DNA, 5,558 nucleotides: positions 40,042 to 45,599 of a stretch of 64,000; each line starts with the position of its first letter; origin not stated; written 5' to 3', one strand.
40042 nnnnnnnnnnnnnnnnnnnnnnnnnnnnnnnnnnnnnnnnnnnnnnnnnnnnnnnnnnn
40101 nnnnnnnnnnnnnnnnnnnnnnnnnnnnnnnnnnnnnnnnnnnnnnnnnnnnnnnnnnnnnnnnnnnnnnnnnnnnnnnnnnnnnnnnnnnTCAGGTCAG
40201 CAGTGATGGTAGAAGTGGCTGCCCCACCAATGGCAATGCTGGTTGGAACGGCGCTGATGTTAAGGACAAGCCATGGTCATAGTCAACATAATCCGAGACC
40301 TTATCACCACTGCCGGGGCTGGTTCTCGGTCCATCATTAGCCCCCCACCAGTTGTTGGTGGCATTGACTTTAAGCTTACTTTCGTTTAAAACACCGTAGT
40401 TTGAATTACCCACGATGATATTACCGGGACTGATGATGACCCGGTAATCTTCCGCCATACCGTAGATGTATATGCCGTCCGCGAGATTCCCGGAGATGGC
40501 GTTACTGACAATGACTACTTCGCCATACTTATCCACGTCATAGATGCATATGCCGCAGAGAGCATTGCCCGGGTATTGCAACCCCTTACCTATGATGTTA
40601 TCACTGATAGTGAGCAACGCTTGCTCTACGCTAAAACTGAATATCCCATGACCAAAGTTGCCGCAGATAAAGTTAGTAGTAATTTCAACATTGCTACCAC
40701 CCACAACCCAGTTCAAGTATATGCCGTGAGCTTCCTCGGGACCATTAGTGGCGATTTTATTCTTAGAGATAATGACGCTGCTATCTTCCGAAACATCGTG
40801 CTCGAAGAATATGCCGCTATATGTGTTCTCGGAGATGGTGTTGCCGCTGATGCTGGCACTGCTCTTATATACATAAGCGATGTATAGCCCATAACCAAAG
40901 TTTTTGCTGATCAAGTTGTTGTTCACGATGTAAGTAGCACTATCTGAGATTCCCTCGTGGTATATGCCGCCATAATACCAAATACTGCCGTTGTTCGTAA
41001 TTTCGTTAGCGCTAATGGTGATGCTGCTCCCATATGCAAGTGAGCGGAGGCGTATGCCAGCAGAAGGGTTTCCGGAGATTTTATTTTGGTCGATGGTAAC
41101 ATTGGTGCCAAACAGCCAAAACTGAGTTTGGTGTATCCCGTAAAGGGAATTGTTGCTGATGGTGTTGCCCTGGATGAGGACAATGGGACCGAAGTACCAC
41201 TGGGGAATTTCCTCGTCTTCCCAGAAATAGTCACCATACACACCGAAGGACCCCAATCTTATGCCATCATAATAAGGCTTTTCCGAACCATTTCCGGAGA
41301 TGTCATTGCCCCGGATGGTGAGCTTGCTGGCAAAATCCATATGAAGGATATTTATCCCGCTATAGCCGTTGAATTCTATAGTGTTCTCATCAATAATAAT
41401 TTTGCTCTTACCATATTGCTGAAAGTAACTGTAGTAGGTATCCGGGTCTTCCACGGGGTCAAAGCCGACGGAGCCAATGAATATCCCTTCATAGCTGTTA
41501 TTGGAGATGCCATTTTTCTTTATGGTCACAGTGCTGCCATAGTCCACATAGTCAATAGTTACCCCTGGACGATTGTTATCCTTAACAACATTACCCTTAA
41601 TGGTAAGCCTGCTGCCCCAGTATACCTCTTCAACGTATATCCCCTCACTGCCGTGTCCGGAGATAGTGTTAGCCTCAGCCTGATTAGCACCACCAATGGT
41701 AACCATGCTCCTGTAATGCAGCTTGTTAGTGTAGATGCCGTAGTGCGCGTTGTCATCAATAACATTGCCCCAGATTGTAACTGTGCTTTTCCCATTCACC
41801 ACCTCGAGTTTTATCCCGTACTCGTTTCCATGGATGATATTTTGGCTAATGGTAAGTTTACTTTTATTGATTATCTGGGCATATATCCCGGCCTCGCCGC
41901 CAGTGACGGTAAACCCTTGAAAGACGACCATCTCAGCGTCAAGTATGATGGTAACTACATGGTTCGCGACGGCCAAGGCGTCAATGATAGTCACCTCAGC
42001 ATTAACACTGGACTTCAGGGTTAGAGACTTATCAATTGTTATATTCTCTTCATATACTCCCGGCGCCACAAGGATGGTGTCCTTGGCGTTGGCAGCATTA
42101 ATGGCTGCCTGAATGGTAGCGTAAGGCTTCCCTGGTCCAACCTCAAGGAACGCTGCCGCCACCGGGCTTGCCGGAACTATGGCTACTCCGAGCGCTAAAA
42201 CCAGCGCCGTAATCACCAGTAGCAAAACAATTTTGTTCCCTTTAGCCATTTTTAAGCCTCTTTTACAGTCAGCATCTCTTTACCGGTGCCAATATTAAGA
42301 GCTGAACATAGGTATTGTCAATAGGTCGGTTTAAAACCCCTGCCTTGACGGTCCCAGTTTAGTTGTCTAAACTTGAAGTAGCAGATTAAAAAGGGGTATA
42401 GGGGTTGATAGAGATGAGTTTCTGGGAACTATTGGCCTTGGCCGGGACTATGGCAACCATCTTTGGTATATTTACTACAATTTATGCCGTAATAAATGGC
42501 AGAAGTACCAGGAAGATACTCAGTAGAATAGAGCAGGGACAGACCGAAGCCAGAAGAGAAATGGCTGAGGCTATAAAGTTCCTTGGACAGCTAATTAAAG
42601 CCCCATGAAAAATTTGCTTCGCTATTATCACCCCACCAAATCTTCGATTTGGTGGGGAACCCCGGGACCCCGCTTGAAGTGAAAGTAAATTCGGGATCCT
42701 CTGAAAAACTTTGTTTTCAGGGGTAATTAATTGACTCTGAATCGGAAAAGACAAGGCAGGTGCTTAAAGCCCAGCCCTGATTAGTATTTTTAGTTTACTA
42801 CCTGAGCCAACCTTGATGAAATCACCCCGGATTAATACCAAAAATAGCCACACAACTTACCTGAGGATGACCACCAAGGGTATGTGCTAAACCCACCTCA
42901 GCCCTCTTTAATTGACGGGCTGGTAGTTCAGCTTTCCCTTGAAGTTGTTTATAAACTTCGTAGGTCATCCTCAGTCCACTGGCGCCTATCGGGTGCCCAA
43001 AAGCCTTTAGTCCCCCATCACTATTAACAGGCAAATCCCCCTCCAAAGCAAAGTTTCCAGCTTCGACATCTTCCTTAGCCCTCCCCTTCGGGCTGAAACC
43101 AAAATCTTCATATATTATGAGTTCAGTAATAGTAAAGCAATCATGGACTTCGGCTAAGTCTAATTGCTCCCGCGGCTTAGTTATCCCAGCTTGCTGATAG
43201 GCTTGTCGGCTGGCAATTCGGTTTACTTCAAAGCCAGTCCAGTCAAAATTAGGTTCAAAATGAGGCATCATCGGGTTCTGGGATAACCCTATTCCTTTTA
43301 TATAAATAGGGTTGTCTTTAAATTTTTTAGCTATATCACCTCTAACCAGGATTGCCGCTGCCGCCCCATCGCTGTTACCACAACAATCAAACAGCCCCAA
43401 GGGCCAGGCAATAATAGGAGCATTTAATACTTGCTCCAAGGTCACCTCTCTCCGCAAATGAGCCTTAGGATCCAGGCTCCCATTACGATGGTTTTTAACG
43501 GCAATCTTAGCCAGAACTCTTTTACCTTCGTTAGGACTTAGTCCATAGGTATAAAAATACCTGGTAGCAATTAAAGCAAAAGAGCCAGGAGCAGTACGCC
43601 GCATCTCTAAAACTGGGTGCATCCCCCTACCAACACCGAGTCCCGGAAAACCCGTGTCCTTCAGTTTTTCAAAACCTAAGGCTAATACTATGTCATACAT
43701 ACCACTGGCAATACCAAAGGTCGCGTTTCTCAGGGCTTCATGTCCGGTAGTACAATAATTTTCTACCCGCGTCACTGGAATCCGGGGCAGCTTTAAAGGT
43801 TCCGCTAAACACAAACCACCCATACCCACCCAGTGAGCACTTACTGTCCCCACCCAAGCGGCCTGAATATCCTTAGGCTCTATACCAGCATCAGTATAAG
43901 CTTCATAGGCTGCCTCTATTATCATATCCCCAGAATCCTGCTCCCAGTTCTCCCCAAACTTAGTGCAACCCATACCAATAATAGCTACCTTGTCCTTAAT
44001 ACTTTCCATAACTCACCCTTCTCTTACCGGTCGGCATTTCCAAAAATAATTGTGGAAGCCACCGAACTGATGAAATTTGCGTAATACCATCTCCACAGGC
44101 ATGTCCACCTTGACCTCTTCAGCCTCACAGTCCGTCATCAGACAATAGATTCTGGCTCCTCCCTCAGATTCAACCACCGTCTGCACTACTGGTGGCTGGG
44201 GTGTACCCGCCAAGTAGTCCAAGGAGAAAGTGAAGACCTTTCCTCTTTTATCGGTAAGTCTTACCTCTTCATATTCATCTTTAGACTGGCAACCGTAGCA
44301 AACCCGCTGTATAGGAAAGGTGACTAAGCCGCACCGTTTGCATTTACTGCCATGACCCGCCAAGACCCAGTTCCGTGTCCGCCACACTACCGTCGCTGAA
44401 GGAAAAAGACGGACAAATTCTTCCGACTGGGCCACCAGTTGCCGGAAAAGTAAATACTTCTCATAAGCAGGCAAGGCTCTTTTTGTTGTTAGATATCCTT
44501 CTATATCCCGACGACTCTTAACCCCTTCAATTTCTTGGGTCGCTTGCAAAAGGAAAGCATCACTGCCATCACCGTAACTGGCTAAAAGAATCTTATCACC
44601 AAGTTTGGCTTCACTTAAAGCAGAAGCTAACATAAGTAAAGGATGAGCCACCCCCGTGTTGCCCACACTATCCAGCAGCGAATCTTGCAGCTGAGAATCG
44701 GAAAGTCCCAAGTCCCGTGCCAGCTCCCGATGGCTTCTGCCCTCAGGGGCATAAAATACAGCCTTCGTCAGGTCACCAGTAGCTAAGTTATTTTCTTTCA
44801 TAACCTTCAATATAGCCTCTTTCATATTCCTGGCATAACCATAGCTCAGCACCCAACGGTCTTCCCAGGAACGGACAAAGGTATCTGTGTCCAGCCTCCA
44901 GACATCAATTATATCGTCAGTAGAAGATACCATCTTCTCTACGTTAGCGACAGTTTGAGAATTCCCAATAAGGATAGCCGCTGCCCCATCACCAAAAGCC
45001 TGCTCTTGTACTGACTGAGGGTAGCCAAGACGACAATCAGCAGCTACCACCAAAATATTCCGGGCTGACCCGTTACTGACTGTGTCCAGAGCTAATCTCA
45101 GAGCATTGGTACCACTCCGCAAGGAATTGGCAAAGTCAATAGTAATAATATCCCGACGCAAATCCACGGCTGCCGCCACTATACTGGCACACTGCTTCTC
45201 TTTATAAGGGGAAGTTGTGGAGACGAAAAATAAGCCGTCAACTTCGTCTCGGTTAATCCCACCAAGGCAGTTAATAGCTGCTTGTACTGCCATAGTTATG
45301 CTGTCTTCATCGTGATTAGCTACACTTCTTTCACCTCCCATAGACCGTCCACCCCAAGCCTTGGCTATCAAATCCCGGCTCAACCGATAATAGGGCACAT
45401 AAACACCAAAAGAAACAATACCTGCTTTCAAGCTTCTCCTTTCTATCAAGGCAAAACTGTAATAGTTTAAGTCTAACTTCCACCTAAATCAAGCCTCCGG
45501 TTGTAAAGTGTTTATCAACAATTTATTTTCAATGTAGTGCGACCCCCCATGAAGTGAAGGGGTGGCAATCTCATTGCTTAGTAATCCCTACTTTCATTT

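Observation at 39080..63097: Unusually high density of disrupted genes in 25 kb (7 loci; 3 with in-frame stops)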

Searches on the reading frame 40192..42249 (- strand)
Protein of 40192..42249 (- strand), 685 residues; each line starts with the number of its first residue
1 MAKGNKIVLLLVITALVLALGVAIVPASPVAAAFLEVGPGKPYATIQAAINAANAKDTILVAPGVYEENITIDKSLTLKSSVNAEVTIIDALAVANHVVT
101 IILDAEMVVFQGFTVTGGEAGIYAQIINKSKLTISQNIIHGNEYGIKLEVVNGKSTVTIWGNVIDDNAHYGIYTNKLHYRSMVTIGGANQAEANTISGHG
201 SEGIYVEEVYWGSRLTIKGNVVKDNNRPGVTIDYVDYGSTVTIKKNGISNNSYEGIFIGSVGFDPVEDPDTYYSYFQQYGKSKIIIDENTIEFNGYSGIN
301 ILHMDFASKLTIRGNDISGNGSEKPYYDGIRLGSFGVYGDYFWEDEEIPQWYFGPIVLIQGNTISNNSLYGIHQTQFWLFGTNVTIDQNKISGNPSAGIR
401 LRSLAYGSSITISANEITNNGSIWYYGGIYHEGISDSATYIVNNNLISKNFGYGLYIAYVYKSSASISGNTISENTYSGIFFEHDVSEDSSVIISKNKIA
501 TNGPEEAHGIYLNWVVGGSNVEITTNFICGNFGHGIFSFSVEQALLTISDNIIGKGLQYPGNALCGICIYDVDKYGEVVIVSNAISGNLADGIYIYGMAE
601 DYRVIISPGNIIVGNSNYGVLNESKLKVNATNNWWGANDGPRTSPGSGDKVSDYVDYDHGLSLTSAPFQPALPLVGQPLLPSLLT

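Call 4: search_protein_families(library=pfam, proteins=[window:40192-42249:-], max_evalue=0.01)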
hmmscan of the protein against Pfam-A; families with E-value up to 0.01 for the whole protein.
window:40192-42249:- (685 aa): 3 families
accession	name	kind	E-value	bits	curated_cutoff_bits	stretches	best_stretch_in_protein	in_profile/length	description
PF13229.12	Beta_helix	-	4.7e-40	137.2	25.9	5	361-511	9-143/158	Right handed beta helix region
PF05048.19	NosD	-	1.3e-26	93.8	23.6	3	360-531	25-172/212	Periplasmic copper-binding protein (NosD)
PF07602.17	DUF1565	-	3.4e-16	59.8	20.3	1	358-454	108-201/257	Protein of unknown function (DUF1565)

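Call 29: find_encoding_contigs(protein=window:40192-42249:-, flank=6000, max_places=10)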
Protein window:40192-42249:- (685 aa): 5 contigs read that carry it; 3 places shown.
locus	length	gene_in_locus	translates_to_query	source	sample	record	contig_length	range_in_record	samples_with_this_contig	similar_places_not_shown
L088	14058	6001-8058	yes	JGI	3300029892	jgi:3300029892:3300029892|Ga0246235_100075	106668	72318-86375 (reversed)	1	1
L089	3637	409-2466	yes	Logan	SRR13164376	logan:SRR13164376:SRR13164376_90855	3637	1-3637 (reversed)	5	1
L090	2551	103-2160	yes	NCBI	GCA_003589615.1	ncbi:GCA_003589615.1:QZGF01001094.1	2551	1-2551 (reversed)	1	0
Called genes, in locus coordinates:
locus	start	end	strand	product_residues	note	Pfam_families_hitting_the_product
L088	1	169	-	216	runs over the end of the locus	PF07992:Pyr_redox_2 (weak), PF00890:FAD_binding_2 (weak), PF01266:DAO, PF12831:FAD_oxidored, PF13450:NAD_binding_8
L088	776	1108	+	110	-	PF16983:MFS_MOT1 (weak)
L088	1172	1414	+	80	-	PF16983:MFS_MOT1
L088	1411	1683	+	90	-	-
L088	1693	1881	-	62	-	-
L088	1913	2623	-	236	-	PF02527:GidB, PF13847:Methyltransf_31 (weak)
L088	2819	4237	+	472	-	PF08545:ACP_syn_III (weak), PF08541:ACP_syn_III_C (weak), PF01796:OB_ChsH2_C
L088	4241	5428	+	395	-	PF00108:Thiolase_N, PF22691:Thiolase_C_1, PF02803:Thiolase_C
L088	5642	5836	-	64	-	-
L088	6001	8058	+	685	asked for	PF07602:DUF1565 (faint), PF05048:NosD (weak), PF13229:Beta_helix (weak), PF05048:NosD (weak), PF13229:Beta_helix, PF05048:NosD, PF13229:Beta_helix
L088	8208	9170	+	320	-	-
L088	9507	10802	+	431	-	PF01964:ThiC_Rad_SAM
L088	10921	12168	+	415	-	PF00994:MoCF_biosynth, PF18146:CinA_KH, PF02464:CinA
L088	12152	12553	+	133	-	PF02675:AdoMet_dc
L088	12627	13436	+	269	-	PF00491:Arginase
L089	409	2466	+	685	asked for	PF07602:DUF1565 (faint), PF05048:NosD (weak), PF13229:Beta_helix (weak), PF05048:NosD (weak), PF13229:Beta_helix, PF05048:NosD, PF13229:Beta_helix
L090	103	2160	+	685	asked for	PF07602:DUF1565 (faint), PF05048:NosD (weak), PF13229:Beta_helix (weak), PF05048:NosD (weak), PF13229:Beta_helix, PF05048:NosD, PF13229:Beta_helix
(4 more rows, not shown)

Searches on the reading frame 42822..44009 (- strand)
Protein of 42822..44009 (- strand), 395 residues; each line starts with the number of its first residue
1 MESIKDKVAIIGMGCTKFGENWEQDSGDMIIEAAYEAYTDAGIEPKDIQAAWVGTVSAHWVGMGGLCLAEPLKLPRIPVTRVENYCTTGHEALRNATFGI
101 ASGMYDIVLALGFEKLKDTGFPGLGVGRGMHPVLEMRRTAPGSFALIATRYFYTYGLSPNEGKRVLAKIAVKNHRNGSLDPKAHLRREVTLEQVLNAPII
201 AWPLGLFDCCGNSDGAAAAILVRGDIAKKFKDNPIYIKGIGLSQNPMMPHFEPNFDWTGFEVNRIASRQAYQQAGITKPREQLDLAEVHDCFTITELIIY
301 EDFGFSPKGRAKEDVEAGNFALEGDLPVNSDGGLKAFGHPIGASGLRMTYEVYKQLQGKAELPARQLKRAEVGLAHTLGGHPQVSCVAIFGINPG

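Call 53: search_protein_families(library=ncbifam, proteins=[window:42822-44009:-], max_evalue=0.001)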
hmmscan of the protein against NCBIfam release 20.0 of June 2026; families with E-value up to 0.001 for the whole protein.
window:42822-44009:- (395 aa): 43 families (the best 25 are shown)
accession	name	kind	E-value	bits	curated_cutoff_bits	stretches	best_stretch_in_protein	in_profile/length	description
NF004810.0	PRK06157.1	equivalog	8.9e-161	535.5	403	1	2-391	3-396/400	acetyl-CoA acetyltransferase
NF004720.0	PRK06064.1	subfamily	1.5e-107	359.7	420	1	7-391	3-386/389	thiolase domain-containing protein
NF053570.1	AcCoTHIOL_METTL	equivalog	3.4e-92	309.3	600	1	7-392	3-383/385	acetyl-CoA acetyltransferase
NF009228.0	PRK12578.1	subfamily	2.6e-82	276.5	485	1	6-390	3-385/387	thiolase domain-containing protein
NF005704.0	PRK07516.1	subfamily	6.4e-74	249.2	412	1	6-389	2-384/389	thiolase domain-containing protein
NF006102.0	PRK08256.1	subfamily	4e-65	220.4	436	1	6-379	3-380/394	lipid-transfer protein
NF004982.0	PRK06365.1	equivalog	4.2e-60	204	695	2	4-249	14-262/430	thiolase domain-containing protein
NF006180.0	PRK08313.1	subfamily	4.1e-58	197.1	514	1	5-392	3-384/389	thiolase domain-containing protein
NF004811.0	PRK06158.1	subfamily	3.6e-54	184.2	421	1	4-392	6-380/384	acetyl-CoA acetyltransferase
NF004721.0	PRK06065.1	equivalog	4.3e-54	183.9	455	1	4-390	8-391/393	thiolase domain-containing protein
NF004715.0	PRK06059.1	equivalog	3.8e-53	180.9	424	1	5-386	3-394/399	lipid-transfer protein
NF053628.1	BnzsclthlBbsBGT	equivalog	1.8e-48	165.3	750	1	5-379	4-369/389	benzoylsuccinyl-CoA thiolase subunit BbsB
NF004936.0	PRK06289.1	equivalog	1.4e-46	159.1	375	1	5-383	2-394/405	acetyl-CoA acetyltransferase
NF004722.0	PRK06066.1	equivalog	2.2e-46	158.6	516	1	6-387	4-379/385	thiolase domain-containing protein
NF005892.0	PRK07855.1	subfamily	4.3e-42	144.4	469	2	143-365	151-367/390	lipid-transfer protein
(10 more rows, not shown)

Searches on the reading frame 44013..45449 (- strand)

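Call 5: search_protein_families(library=pfam, proteins=[window:44013-45449:-], max_evalue=0.01)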
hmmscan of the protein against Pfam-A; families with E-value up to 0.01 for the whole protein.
window:44013-45449:- (478 aa): 5 families
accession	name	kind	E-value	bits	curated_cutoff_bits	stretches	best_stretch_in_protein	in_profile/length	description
PF01796.24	OB_ChsH2_C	-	1e-07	32.2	27.1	1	398-457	4-65/65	ChsH2, C-terminal OB-fold domain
PF08541.16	ACP_syn_III_C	-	1.6e-07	31.8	26.6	1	218-295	2-80/90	3-Oxoacyl-[acyl-carrier-protein (ACP)] synthase III C terminal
PF08545.16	ACP_syn_III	-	3.2e-07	30.6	24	1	105-171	2-72/80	3-Oxoacyl-[acyl-carrier-protein (ACP)] synthase III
PF12172.15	zf-ChsH2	-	0.00013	22.1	23.2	1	367-390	11-34/37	ChsH2, rubredoxin-like zinc ribbon domain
PF00195.25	Chal_sti_synt_N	-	0.003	17.5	27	0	51-163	100-223/225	Chalcone and stilbene synthases, N-terminal domain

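Call 53: search_protein_families(library=ncbifam, proteins=[window:44013-45449:-], max_evalue=0.001)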
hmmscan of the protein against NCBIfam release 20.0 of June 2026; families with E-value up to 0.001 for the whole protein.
window:44013-45449:- (478 aa): 11 families
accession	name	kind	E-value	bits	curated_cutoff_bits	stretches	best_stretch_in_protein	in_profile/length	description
NF003274.0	PRK04262.1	equivalog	2.3e-68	230.8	244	1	8-339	2-344/347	hydroxymethylglutaryl-CoA synthase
TIGR00748.1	HMG_CoA_syn_Arc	equivalog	9.9e-50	169.7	353.35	1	9-336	2-340/345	hydroxymethylglutaryl-CoA synthase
TIGR01835.1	HMG-CoA-S_prok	equivalog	9.3e-22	77.3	360.35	1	42-304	41-316/382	hydroxymethylglutaryl-CoA synthase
NF006829.0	PRK09352.1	subfamily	1.2e-17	63.9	249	1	11-295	7-311/322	beta-ketoacyl-ACP synthase 3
TIGR00747.1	fabH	subfamily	1.6e-16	60.3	292.1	1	9-295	3-312/322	beta-ketoacyl-ACP synthase III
NF005308.0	PRK06840.1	equivalog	1.2e-07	31.1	315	1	8-178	4-189/339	3-oxoacyl-ACP synthase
NF053627.1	BnzsclthlBbsAGT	equivalog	6.3e-07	29.5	250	1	366-456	37-125/145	benzoylsuccinyl-CoA thiolase subunit BbsA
NF005703.0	PRK07515.1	equivalog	1.2e-05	24.4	304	0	52-169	98-218/373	beta-ketoacyl-ACP synthase III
NF006720.0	PRK09258.1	equivalog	1.7e-05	24.3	285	0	45-138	56-151/338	3-oxoacyl-ACP synthase III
NF005541.0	PRK07204.1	equivalog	3.3e-05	23.4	402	1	43-169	46-177/329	beta-ketoacyl-ACP synthase III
NF005704.0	PRK07516.1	subfamily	5.5e-05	22.3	412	1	44-138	19-113/389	thiolase domain-containing protein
